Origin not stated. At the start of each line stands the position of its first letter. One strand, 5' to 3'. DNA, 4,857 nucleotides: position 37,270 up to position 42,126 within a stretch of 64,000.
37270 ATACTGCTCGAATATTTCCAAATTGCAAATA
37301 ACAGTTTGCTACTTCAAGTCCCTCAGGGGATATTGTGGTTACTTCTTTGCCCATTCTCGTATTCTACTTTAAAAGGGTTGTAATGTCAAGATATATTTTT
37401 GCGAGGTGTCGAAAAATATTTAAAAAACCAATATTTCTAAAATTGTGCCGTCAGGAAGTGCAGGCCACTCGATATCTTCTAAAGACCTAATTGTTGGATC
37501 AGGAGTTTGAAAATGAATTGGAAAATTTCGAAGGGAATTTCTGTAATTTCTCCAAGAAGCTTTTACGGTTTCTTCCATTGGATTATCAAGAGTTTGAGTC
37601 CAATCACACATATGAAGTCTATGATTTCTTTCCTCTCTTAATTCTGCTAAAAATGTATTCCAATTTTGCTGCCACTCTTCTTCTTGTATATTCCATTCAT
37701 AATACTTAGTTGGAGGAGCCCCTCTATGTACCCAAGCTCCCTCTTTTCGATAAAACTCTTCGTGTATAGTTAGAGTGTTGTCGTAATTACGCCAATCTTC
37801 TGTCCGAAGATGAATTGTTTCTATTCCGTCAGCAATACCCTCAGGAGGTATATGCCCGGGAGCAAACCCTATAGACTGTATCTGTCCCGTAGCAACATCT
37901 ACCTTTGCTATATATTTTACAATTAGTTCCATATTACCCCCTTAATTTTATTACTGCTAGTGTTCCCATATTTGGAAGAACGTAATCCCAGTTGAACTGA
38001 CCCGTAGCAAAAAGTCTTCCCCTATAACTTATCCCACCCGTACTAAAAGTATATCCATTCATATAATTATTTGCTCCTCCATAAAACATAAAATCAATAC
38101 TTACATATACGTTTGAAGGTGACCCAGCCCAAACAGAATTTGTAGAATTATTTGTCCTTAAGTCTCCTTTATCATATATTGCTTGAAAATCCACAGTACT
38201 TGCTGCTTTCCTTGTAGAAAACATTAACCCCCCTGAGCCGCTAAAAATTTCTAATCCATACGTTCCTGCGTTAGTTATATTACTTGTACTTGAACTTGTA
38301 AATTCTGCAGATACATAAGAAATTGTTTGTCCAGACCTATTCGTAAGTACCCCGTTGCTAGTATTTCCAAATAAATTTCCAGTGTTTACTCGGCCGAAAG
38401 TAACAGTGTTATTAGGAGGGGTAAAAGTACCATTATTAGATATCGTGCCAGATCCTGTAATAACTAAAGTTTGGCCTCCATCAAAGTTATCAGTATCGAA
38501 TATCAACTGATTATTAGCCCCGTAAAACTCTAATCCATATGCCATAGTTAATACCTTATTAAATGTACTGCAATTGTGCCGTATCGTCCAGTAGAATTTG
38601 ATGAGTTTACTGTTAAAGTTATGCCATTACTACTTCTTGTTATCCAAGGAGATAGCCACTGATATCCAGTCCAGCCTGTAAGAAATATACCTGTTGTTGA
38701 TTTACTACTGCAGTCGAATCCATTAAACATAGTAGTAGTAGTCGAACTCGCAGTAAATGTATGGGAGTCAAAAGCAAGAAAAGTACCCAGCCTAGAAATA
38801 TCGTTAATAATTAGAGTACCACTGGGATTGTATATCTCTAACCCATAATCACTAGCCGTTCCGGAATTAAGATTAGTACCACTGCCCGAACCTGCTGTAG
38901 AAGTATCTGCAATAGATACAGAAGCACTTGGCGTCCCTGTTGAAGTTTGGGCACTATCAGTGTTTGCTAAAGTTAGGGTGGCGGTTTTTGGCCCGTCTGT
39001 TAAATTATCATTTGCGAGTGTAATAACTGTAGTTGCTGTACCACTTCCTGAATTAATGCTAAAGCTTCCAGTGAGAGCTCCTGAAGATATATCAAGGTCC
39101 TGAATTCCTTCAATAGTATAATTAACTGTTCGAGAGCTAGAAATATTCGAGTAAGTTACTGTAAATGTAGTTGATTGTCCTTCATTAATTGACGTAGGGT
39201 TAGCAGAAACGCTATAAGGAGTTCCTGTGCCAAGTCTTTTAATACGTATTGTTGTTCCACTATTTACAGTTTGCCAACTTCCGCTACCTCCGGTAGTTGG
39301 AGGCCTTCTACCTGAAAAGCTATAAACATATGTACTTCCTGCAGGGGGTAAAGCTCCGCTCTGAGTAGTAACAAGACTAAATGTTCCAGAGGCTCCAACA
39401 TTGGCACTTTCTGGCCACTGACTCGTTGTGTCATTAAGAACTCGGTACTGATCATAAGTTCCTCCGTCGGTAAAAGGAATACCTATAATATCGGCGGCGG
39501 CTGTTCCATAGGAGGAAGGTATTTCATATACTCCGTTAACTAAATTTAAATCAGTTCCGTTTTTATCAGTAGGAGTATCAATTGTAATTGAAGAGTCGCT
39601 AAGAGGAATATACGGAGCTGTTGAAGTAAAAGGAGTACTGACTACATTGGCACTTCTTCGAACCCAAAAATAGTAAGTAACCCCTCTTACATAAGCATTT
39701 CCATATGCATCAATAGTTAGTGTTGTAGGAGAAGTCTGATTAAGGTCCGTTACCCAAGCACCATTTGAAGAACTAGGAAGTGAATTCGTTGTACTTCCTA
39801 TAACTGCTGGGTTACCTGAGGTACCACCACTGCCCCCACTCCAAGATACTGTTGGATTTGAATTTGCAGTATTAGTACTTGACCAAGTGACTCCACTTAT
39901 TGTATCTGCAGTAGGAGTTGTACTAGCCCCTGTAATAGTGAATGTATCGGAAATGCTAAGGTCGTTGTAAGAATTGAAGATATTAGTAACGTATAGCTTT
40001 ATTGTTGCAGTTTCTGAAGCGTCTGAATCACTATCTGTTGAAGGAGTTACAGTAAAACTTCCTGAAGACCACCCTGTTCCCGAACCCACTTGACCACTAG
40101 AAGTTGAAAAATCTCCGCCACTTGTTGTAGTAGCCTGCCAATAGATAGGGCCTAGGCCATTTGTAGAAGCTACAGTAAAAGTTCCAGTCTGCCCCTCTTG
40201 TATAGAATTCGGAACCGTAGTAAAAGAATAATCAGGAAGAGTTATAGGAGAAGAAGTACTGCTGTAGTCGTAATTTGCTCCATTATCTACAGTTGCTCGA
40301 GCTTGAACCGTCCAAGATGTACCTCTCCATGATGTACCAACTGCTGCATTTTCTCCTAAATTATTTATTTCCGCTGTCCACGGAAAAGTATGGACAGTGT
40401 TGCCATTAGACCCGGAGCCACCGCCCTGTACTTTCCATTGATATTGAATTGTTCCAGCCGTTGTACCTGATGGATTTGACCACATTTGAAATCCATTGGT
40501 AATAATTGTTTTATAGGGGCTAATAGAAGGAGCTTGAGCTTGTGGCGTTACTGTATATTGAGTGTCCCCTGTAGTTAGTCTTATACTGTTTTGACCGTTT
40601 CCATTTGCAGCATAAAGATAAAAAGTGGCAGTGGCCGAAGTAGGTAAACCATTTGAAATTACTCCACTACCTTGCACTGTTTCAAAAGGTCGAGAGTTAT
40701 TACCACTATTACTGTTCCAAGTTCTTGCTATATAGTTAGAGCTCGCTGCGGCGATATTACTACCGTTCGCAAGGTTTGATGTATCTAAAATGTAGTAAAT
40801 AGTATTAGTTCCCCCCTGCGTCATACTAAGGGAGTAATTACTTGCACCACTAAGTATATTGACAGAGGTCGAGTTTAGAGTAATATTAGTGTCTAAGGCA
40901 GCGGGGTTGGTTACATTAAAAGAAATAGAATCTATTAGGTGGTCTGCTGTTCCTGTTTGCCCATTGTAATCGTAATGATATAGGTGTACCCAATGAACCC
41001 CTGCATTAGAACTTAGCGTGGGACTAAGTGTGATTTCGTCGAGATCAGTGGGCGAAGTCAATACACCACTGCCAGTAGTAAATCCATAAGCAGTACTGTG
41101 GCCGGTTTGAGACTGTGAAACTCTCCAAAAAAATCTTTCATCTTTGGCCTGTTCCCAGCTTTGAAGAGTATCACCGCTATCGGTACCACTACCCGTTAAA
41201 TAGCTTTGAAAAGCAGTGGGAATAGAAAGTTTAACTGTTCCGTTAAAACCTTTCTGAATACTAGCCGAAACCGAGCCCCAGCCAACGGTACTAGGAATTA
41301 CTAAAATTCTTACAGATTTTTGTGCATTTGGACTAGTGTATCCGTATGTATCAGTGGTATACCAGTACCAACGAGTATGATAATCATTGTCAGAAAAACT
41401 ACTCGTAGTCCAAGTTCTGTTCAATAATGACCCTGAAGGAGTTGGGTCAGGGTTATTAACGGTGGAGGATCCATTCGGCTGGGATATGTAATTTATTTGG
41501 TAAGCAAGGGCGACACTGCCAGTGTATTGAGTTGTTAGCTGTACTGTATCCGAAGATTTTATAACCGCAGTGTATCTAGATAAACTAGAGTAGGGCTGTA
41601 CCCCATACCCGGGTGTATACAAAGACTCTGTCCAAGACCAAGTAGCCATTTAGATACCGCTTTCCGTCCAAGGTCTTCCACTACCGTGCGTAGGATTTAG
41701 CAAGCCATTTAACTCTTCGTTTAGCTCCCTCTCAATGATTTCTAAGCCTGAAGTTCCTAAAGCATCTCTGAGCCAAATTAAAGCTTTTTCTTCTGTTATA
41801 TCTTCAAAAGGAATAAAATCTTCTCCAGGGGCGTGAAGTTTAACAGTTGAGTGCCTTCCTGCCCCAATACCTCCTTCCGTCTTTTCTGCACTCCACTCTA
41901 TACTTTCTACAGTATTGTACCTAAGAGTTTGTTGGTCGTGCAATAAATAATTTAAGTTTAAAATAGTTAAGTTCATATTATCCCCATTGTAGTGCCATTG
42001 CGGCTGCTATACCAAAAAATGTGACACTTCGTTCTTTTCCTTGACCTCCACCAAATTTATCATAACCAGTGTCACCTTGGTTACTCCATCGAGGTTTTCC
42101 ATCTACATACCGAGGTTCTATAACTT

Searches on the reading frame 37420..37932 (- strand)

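Call 84: search_protein_families(library=pfam, proteins=[window:37420-37932:-], max_evalue=0.001)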
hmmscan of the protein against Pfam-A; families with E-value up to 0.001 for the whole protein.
window:37420-37932:- (170 aa): 1 family
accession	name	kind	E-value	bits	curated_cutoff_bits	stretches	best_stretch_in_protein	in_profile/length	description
PF16778.10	Phage_tail_APC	-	1.7e-13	50.6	26.6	1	96-161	2-60/60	Phage tail assembly chaperone protein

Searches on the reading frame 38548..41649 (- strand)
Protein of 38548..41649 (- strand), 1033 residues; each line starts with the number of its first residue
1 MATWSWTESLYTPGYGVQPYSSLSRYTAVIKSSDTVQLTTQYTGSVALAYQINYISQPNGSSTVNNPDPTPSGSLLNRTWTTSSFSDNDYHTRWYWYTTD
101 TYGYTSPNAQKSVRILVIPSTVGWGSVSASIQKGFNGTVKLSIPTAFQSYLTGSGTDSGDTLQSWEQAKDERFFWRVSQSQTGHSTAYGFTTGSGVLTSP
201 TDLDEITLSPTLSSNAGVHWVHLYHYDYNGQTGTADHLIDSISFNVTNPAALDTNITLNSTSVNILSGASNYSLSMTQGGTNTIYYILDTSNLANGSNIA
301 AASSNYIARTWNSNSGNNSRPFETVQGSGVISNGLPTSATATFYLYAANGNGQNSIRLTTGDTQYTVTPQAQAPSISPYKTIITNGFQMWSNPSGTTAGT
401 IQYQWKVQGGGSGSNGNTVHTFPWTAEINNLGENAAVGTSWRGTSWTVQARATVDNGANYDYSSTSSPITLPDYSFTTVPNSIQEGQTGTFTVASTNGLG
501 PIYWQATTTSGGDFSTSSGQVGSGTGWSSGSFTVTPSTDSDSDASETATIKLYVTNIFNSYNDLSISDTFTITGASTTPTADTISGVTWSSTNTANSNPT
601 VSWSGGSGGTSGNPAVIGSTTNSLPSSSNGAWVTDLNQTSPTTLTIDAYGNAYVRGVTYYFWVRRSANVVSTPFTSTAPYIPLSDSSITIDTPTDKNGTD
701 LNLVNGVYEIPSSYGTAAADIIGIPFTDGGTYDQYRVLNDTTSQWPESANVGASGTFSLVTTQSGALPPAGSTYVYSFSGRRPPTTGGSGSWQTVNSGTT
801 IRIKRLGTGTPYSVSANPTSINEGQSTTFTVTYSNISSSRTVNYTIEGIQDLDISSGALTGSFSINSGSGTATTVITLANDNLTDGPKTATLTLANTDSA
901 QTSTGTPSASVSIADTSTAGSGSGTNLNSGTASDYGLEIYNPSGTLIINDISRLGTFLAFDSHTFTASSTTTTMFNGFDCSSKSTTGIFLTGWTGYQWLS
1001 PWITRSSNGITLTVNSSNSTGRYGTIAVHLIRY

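Call 14: search_dna_similar(query=window:38548-41649:-, collection=phages, mode=protein, max_rows=15)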
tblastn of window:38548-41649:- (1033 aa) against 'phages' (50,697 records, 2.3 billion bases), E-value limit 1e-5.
No match.

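Call 39: search_protein_families(library=phrogs, proteins=[window:38548-41649:-], max_evalue=0.00001)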
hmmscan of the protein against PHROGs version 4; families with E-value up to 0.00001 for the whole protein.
window:38548-41649:- (1033 aa): 0 families

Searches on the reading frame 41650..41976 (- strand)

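Call 84: search_protein_families(library=pfam, proteins=[window:41650-41976:-], max_evalue=0.001)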
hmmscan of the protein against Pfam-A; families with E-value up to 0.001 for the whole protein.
window:41650-41976:- (108 aa): 1 family
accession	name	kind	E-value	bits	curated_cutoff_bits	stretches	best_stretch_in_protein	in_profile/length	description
PF25590.1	DUF7936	-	1.7e-12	48.4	27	1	14-103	14-103/103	Domain of unknown function (DUF7936)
